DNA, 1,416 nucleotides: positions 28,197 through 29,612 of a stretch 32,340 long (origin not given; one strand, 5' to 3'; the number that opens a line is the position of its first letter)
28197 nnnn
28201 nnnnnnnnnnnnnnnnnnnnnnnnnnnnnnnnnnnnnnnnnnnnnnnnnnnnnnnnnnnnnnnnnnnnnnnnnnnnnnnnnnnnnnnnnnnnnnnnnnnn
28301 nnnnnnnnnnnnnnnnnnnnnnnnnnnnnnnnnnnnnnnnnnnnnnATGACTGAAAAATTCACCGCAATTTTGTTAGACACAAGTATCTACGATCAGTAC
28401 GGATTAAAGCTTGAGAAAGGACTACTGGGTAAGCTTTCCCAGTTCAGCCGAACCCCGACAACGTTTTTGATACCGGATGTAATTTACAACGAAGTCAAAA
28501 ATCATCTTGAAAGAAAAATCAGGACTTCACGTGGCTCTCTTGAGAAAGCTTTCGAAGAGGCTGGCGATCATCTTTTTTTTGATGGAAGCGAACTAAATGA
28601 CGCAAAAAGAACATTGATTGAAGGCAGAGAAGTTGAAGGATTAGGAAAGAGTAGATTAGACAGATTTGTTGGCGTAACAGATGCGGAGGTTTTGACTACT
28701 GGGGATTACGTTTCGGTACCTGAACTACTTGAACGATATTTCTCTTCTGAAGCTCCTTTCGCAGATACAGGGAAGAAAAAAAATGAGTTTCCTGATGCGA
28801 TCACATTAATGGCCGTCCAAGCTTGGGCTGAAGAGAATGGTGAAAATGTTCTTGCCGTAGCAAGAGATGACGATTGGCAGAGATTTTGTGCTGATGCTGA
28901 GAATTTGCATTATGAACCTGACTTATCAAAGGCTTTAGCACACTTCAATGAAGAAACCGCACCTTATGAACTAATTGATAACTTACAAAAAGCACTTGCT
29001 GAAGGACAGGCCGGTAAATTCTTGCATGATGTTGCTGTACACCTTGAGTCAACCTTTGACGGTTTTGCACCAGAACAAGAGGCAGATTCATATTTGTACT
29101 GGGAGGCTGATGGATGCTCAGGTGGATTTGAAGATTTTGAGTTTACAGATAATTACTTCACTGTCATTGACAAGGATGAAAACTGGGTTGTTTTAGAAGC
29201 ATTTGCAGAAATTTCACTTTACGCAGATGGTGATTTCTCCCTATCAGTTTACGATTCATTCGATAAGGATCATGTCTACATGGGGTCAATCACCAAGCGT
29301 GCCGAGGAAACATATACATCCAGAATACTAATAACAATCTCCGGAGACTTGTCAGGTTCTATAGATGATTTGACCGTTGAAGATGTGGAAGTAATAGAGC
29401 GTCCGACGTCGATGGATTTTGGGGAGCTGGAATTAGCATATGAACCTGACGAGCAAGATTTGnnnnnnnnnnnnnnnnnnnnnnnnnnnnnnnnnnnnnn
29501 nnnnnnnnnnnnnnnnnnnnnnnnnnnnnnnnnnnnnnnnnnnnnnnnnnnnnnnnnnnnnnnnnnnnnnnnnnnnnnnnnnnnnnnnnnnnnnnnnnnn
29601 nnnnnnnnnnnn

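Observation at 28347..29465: Isolated AT-rich cargo gene encoding a PIN-like nuclease fused to an unassigned acidic domain, at the prophage/chromosome junction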

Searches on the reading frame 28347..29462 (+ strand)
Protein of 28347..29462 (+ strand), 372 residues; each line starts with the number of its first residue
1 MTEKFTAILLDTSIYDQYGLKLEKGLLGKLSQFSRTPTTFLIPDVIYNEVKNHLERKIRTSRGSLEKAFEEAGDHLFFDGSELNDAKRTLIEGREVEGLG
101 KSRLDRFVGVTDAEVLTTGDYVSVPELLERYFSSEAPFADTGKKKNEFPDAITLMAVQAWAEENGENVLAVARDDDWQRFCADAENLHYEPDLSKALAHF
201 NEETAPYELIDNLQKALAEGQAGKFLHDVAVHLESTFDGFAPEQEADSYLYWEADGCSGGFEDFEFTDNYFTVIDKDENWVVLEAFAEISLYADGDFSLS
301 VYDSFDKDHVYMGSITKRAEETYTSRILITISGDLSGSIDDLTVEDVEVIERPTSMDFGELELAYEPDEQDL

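Call 3: search_protein_families(library=pfam, proteins=[window:28347-29462:+], max_evalue=10)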
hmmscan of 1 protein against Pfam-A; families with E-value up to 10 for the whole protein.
window:28347-29462:+ (372 aa): 1 family
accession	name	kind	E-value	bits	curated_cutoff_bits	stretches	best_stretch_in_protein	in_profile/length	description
PF16289.11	PIN_12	-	8.1e-32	111.4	32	1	8-177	1-172/172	PIN domain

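Call 4: search_protein_families(library=padloc, proteins=[window:28347-29462:+], max_evalue=10)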
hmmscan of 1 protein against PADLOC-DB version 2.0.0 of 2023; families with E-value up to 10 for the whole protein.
window:28347-29462:+ (372 aa): 0 families

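Call 5: search_protein_families(library=ncbifam, proteins=[window:28347-29462:+], max_evalue=10)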
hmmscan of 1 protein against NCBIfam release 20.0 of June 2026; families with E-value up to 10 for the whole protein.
window:28347-29462:+ (372 aa): 0 families

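Call 6: search_protein_families(library=phrogs, proteins=[window:28347-29462:+], max_evalue=10)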
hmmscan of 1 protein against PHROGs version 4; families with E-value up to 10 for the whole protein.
window:28347-29462:+ (372 aa): 1 family
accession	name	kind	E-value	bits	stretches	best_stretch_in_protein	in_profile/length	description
phrog_32682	-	unknown function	0.067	14.1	1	211-277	55-121/142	-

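Call 8: search_dna_similar(query=window:28347-29462:+, collection=phages, mode=protein, max_rows=30)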
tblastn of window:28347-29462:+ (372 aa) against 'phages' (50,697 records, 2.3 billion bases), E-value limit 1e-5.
No match.

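Call 9: search_dna_similar(query=window:28347-29462:+, collection=plasmids, mode=protein, max_rows=30)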
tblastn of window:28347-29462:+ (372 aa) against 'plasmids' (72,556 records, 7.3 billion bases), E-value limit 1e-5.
Records with a match: 46; places in all: 46; records where one place covers at least 80% of the query: 43.
Best place of each record, by identity: <60% 46.
By first word of the organism name: Agrobacterium 12; Paraburkholderia 7; Ralstonia 5; Burkholderia 4; Providencia 3; Cupriavidus 3; Rhizobium 3; Nostoc 1; Calothrix 1; uncultured 1; and 6 more.
By predicted mobility (MOB-suite, as given by PLSDB): conjugative 26; non-mobilizable 16; mobilizable 4.
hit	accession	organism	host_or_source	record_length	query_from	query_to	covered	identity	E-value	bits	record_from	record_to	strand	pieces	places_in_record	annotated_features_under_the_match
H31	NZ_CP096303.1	Providencia sp. PROV224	Clinical or host-associated ...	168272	3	368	98%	54.6%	3e-118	384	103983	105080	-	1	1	PIN domain-containing protein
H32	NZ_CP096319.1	Providencia sp. PROV161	Clinical or host-associated ...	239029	3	368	98%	54.6%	3e-118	384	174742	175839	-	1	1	PIN domain-containing protein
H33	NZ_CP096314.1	Providencia sp. PROV170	Clinical or host-associated ...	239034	3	368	98%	54.6%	3e-118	384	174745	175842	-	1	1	PIN domain-containing protein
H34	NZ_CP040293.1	Nostoc sp. C057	Phaeoceros,pure culture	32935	3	371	99%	33.2%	4e-45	173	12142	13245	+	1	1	PIN domain-containing protein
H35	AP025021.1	Calothrix sp. PCC 7716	-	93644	3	362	97%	33.4%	3e-57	208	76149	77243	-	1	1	hypothetical protein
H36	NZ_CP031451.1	Burkholderia gladioli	Lagria villosa,Whole organism,Female ...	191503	1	372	100%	31.9%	9e-33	137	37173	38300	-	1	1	PIN domain-containing protein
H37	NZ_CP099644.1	Paraburkholderia fungorum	Arabidopsis thaliana,pure culture,leaf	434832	7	368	97%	32.7%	7e-38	152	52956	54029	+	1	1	PIN domain-containing protein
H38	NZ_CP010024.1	Paraburkholderia fungorum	Microbial isolate culture,White-rot ...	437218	7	368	97%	32.7%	7e-38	152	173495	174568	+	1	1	PIN domain-containing protein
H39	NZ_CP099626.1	Paraburkholderia fungorum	Arabidopsis thaliana,pure culture,leaf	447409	7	368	97%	32.7%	7e-38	152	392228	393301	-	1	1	PIN domain-containing protein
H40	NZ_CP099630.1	Paraburkholderia fungorum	Arabidopsis thaliana,pure culture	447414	7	368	97%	32.7%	7e-38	152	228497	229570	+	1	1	PIN domain-containing protein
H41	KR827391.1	uncultured bacterium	-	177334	5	371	99%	31.3%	2e-49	185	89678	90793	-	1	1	hypothetical protein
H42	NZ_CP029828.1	Burkholderia sp. JP2-270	sigle cell,rice rhizosphere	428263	7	372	98%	30.8%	1e-29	127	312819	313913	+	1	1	PIN domain-containing protein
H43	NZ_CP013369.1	Burkholderia ubonensis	soil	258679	7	362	96%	31.5%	1e-31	133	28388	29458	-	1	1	PIN domain-containing protein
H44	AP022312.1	Burkholderia sp. SFA1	-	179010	4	371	99%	30.2%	6e-34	140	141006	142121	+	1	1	hypothetical protein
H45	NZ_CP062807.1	Cupriavidus basilensis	Cell culture,Sediment of a freshwater ...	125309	4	371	99%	30.1%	2e-34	141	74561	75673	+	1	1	PIN domain-containing protein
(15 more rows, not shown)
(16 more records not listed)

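Call 12: get_annotated_region(hit=H31, flank=6000)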
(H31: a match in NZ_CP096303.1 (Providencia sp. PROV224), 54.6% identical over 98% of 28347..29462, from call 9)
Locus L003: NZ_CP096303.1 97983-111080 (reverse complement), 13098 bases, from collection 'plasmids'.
description: Providencia sp. PROV224 plasmid pPROV224-1, complete sequence
organism: Providencia sp. PROV224 (NCBI taxid 2936796)
taxonomy: Bacteria; Pseudomonadota; Gammaproteobacteria; Enterobacterales; Morganellaceae; Providencia; Providencia sp. PROV224
host: -; source: Clinical or host-associated pathogen,hospital; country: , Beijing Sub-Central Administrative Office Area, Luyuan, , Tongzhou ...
typing (MOB-suite, as given by PLSDB): conjugative; replicon IncC,rep_cluster_1220; relaxase MOBH,MOBH; mating-pair formation MPF_F
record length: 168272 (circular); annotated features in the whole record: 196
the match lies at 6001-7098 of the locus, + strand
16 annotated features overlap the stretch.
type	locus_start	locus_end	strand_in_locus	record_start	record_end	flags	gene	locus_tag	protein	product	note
CDS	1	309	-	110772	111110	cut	-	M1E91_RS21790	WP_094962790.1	hypothetical protein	-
CDS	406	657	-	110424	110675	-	-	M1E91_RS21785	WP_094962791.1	hypothetical protein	-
CDS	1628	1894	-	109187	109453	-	-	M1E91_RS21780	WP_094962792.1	hypothetical protein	-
CDS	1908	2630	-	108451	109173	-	-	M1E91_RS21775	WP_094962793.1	plasmid SOS inhibition protein A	-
CDS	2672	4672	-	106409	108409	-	-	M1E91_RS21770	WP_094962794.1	ParB/RepB/Spo0J family partition protein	-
CDS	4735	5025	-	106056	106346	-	-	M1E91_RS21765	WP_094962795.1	hypothetical protein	-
CDS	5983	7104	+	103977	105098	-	-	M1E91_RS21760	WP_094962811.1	PIN domain-containing protein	-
CDS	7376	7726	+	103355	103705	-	-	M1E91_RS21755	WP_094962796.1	hypothetical protein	-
CDS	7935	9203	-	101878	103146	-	umuC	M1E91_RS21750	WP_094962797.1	translesion error-prone DNA polymerase V subunit UmuC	GO:0006281 - DNA repair [Evidence IEA]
CDS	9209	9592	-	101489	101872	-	umuD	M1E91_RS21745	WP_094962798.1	translesion error-prone DNA polymerase V autoproteolytic subunit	-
CDS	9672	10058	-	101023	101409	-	-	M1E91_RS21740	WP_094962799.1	plasmid partitioning/stability family protein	-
CDS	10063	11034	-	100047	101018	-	parM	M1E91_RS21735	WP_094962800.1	plasmid segregation protein ParM domain-containing protein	-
CDS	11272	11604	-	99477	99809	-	-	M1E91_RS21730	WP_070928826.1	hypothetical protein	-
CDS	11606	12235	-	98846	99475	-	-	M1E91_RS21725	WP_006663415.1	ParA family protein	-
CDS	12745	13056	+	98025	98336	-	-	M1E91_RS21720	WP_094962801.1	hypothetical protein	-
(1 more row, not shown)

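Call 14: find_homologous_proteins(query=window:28347-29462:+, max_evalue=0.00001)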
Query window:28347-29462:+ (372 aa): 273 proteins with E <= 0.00001 among 5522 candidates; the best 120 are listed.
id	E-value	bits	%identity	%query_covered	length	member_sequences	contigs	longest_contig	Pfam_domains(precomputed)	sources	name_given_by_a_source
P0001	1.0e-242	823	99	100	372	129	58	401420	PF16289.12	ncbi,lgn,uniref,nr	ncbi:PIN domain-containing protein [Enterobacter sp. MEB024]|uniref:PIN domain-containing protein n=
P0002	9.6e-234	793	95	100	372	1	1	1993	PF16289.12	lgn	-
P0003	1.1e-219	747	90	100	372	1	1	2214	PF16289.12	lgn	-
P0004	5.6e-217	738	89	100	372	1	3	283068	PF16289.12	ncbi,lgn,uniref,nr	ncbi:PIN domain-containing protein [Atlantibacter sp.]|uniref:PIN domain-containing protein n=1 Tax=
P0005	4.0e-211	719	86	100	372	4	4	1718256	PF16289.12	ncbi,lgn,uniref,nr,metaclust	ncbi:hypothetical protein ABR32_21705 [Enterobacter cloacae subsp. dissolvens]|uniref:PIN domain-con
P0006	2.0e-205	700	84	100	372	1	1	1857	PF16289.12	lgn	-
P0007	5.0e-185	633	75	100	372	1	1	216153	PF16289.12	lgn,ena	-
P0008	1.4e-173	595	71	99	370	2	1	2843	PF16289.12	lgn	-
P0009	6.2e-171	587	69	100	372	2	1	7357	PF16289.12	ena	-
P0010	2.2e-141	489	59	98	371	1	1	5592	PF16289.12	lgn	-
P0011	2.2e-139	483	60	98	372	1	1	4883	PF16289.12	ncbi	ncbi:PIN domain-containing protein [Azotobacter vinelandii]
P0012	1.1e-138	481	59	98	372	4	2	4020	PF16289.12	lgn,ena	-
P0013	1.4e-138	480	59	97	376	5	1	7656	PF16289.12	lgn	-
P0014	1.6e-138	480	59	98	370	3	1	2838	PF16289.12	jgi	-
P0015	3.9e-138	479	59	98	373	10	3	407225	PF16289.12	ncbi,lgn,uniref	ncbi:PIN domain-containing protein [Idiomarina loihiensis]|uniref:PIN domain-containing protein n=1 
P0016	1.7e-137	477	60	98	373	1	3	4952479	PF16289.12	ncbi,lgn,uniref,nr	ncbi:PIN domain-containing protein [Vreelandella neptunia]|uniref:PIN domain-containing protein n=1 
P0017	1.7e-136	473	60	97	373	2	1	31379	PF16289.12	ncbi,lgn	ncbi:DUF4935 domain-containing protein [Vibrio fluvialis]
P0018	1.9e-136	473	59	97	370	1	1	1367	PF16289.12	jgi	jgi:hypothetical protein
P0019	3.9e-136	472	58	98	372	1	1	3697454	PF16289.12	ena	-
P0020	5.7e-136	472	58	98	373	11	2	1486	PF16289.12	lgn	-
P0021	5.9e-136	472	58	98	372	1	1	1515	PF16289.12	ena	-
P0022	1.6e-135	470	59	98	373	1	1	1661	PF16289.12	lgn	-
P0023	2.0e-135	470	58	98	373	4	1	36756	PF16289.12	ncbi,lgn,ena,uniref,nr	ncbi:MAG TPA: PIN domain-containing protein [Rheinheimera sp.]|uniref:PIN domain-containing protein 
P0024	2.3e-135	470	58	98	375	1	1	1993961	PF16289.12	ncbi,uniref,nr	ncbi:PIN domain-containing protein [Rheinheimera aquimaris]|uniref:PIN domain-containing protein n=1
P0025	3.6e-135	469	57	98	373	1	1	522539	PF16289.12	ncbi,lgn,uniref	ncbi:PIN domain-containing protein [Aeromonas enteropelogenes]|uniref:PIN domain-containing protein 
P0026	3.7e-135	469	58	98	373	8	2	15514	PF16289.12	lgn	-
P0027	9.1e-135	468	57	98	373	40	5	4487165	PF16289.12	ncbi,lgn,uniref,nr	ncbi:PIN domain-containing protein [Aeromonas veronii]|uniref:PIN domain-containing protein n=1 Tax=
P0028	1.1e-134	467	57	98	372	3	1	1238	PF16289.12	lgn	-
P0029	1.6e-134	467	57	99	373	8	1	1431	PF16289.12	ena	-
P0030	2.9e-134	466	57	98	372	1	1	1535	PF16289.12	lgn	-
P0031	1.2e-133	464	56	97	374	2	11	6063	PF16289.12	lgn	-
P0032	2.8e-133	463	57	98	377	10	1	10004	PF16289.12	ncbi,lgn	-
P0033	5.0e-133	462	56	98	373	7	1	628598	PF16289.12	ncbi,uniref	ncbi:PIN domain-containing protein [Aeromonas hydrophila]|uniref:PIN domain-containing protein n=1 T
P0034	1.9e-132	460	56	98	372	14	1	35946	PF16289.12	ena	-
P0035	5.5e-132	459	57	98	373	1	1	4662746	PF16289.12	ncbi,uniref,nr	ncbi:PIN domain-containing protein [Ferrimonas sp. YFM]|uniref:PIN domain-containing protein n=1 Tax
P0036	2.4e-131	456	56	98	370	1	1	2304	PF16289.12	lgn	-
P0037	2.5e-131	456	55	98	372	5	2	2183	PF16289.12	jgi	-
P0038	2.5e-131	456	56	98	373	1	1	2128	PF16289.12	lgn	-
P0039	2.7e-131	456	56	97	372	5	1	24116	PF16289.12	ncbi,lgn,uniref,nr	ncbi:PIN domain-containing protein [Proteus terrae]|uniref:PIN domain-containing protein n=1 Tax=Pro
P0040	7.1e-131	455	57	99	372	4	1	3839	PF16289.12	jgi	-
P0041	2.0e-130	453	56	96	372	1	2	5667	PF16289.12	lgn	-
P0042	5.3e-130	452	57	98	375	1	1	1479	PF16289.12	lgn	-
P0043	6.6e-130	452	54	99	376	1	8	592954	PF16289.12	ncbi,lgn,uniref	ncbi:PIN domain-containing protein [Vibrio cholerae]|uniref:PIN domain-containing protein n=1 Tax=Vi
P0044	2.3e-129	450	54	99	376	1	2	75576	PF16289.12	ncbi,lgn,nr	ncbi:hypothetical protein DDN20_14035 [Vibrio cholerae]|nr:hypothetical protein [Vibrio cholerae] EG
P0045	3.2e-129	449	55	97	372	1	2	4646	PF16289.12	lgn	-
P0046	8.1e-129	448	54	99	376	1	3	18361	PF16289.12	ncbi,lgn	ncbi:TPA: PIN domain-containing protein [Vibrio cholerae]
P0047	9.3e-129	448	54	98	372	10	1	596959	PF16289.12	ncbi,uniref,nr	ncbi:hypothetical protein VST7929_03029 [Vibrio stylophorae]|uniref:DUF4935 domain-containing protei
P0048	1.0e-128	448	54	99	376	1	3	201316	PF16289.12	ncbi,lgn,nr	ncbi:TPA: PIN domain-containing protein [Vibrio cholerae]|nr:DUF4935 domain-containing protein [Vibr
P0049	1.3e-128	447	55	98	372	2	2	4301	PF16289.12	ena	-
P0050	1.4e-128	447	54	99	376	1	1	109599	PF16289.12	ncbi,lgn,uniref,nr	ncbi:PIN domain-containing protein [Vibrio cholerae]|uniref:PIN domain-containing protein n=1 Tax=Vi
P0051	6.6e-128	445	54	99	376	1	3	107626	PF16289.12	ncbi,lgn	ncbi:DUF4935 domain-containing protein [Vibrio cholerae]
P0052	9.1e-128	445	56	99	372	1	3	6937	PF16289.12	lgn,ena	-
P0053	1.6e-127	444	56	98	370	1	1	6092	PF16289.12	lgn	-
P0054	1.8e-127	444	55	97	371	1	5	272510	PF16289.12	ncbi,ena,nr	ncbi:MAG: PIN domain-containing protein [Geobacteraceae bacterium]|nr:PIN domain-containing protein 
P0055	2.0e-127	444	55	97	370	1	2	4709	PF16289.12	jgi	-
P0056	3.1e-127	443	55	97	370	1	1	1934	PF16289.12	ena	-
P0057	3.5e-127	443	56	99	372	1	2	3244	PF16289.12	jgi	jgi:hypothetical protein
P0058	3.8e-127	443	55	98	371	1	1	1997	PF16289.12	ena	-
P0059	4.4e-127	442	55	97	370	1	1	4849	PF16289.12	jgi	jgi:hypothetical protein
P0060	4.5e-127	442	55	98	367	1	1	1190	PF16289.12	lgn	-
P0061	6.0e-127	442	55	99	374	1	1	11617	PF16289.12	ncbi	-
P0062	7.2e-127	442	55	99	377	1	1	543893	PF16289.12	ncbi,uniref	ncbi:PIN domain-containing protein [Shewanella mangrovisoli]|uniref:PIN domain-containing protein n=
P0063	7.8e-127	442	55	98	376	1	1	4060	PF16289.12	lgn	-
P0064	8.2e-127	442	55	98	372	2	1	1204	PF16289.12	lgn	-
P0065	2.0e-126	440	55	98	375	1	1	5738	PF16289.12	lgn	-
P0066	3.3e-126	440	55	98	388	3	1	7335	PF16289.12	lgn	-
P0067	3.8e-126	439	54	97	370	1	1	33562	PF16289.12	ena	-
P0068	5.8e-126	439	55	98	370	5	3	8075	PF16289.12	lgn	-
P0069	6.0e-126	439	55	98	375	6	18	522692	PF16289.12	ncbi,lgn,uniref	ncbi:PIN domain-containing protein [Shewanella baltica]|uniref:PIN domain-containing protein n=1 Tax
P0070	6.3e-126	439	52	98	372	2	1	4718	PF16289.12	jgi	-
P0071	6.7e-126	439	56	98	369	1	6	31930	PF16289.12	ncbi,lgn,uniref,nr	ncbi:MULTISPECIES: PIN domain-containing protein [Aliivibrio]|uniref:DUF4935 domain-containing prote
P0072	7.6e-126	438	54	99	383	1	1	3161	PF16289.12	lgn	-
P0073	1.0e-125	438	55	98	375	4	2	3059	PF16289.12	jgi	jgi:hypothetical protein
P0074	1.2e-125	438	54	99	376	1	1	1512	PF16289.12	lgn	-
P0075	5.0e-125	436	54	99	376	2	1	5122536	PF16289.12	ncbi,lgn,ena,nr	nr:PIN domain-containing protein [uncultured Shewanella sp.]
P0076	8.1e-125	435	55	98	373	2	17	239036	PF16289.12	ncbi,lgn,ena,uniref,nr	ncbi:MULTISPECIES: PIN domain-containing protein [Providencia]|uniref:DUF4935 domain-containing prot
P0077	9.0e-125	435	55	96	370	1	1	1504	PF16289.12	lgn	-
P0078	9.5e-125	435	55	98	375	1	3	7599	PF16289.12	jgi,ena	-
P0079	1.0e-124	435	54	98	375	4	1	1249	PF16289.12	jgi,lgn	jgi:hypothetical protein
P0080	1.2e-124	434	55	98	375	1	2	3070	PF16289.12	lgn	-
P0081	1.7e-124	434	54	98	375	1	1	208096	PF16289.12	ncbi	-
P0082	2.1e-124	434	55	98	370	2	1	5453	PF16289.12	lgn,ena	-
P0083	2.4e-124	433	54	98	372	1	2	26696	PF16289.12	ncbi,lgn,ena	-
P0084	2.6e-124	433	54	98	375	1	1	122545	PF16289.12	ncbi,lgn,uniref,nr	ncbi:PIN domain-containing protein [Photobacterium indicum]|uniref:DUF4935 domain-containing protein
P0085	3.0e-124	433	54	98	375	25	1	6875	PF16289.12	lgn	-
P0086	3.3e-124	433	55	98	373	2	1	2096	PF16289.12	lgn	-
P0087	3.3e-124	433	67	77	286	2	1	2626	PF16289.12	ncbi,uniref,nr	ncbi:PIN domain-containing protein [Candidatus Symbiopectobacterium sp. NZEC135]|uniref:PIN domain-c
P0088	3.4e-124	433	53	99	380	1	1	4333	PF16289.12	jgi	jgi:hypothetical protein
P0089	3.5e-124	433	54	98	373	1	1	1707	PF16289.12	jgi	-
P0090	4.6e-124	432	54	98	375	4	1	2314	PF16289.12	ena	-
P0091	9.7e-124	431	55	97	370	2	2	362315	PF16289.12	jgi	-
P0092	9.7e-124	431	54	97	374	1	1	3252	PF16289.12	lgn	-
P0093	1.3e-123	431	54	97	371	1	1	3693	PF16289.12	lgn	-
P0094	2.0e-123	430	53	98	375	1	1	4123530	PF16289.12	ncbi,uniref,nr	ncbi:PIN domain-containing protein [Salinimonas lutimaris]|uniref:PIN domain-containing protein n=1 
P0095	2.6e-123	430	53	99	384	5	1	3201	PF16289.12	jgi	-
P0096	2.9e-123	430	55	97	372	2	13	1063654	PF16289.12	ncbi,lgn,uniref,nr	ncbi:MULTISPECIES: PIN domain-containing protein [Vibrio]|uniref:PIN domain-containing protein n=1 T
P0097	3.0e-123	430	53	98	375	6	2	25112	PF16289.12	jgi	jgi:hypothetical protein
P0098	4.0e-123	429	53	97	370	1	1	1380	PF16289.12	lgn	-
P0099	4.2e-123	429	53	97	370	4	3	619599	PF16289.12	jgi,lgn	jgi:hypothetical protein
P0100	4.6e-123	429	53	98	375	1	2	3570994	PF16289.12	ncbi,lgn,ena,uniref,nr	ncbi:PIN domain-containing protein [Pseudoalteromonas prydzensis]|uniref:PIN domain-containing prote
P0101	7.3e-123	429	55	97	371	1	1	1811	PF16289.12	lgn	-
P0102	1.0e-122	428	54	97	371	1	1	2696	PF16289.12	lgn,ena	-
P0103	1.3e-122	428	54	98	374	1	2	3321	PF16289.12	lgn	-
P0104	1.8e-122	427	54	98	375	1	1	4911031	PF16289.12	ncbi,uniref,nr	ncbi:PIN domain-containing protein [Shewanella sp. Arc9-LZ]|uniref:PIN domain-containing protein n=1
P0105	2.6e-122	427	54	98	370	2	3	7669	PF16289.12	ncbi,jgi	ncbi:MAG: hypothetical protein ACI9YE_001666 [Psychroserpens sp.]|jgi:hypothetical protein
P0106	2.7e-122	427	53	98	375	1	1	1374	PF16289.12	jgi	jgi:hypothetical protein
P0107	3.9e-122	426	53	98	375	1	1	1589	PF16289.12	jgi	jgi:hypothetical protein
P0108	4.5e-122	426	53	99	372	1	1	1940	PF16289.12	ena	-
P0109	4.6e-122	426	55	98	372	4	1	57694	PF16289.12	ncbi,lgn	ncbi:MAG: PIN domain-containing protein [Colwellia sp.]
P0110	6.9e-122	425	52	97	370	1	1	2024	PF16289.12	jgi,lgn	-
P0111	9.8e-122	425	53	98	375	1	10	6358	PF16289.12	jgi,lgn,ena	jgi:hypothetical protein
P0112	9.9e-122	425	53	98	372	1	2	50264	PF16289.12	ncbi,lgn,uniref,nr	ncbi:hypothetical protein C0Z01_14095 [Photobacterium kishitanii]|uniref:PIN domain-containing prote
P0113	1.2e-121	425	53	97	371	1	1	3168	PF16289.12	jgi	jgi:hypothetical protein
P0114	1.5e-121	424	53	98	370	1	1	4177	PF16289.12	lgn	-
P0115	2.3e-121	424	52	97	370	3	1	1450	PF16289.12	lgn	-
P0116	2.9e-121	423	55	90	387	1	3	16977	PF16289.12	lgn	-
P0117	3.2e-121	423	54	97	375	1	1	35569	PF16289.12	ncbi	-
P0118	3.6e-121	423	53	98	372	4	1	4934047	PF16289.12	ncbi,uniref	ncbi:PIN domain-containing protein [Halomonas litopenaei]|uniref:PIN domain-containing protein n=1 T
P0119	4.3e-121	423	52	97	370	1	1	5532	PF16289.12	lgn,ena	-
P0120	4.4e-121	423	52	97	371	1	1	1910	PF16289.12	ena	-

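Call 36: search_solved_structures(query=A1, max_evalue=1)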
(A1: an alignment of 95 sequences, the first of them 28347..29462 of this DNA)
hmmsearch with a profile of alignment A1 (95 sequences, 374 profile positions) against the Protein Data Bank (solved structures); distinct sequences matched with E-value up to 1: 1.
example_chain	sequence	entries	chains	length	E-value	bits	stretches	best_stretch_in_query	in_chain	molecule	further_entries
4uos_A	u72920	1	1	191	0.71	12.3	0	46-100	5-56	DESIGNED HELICAL BUNDLE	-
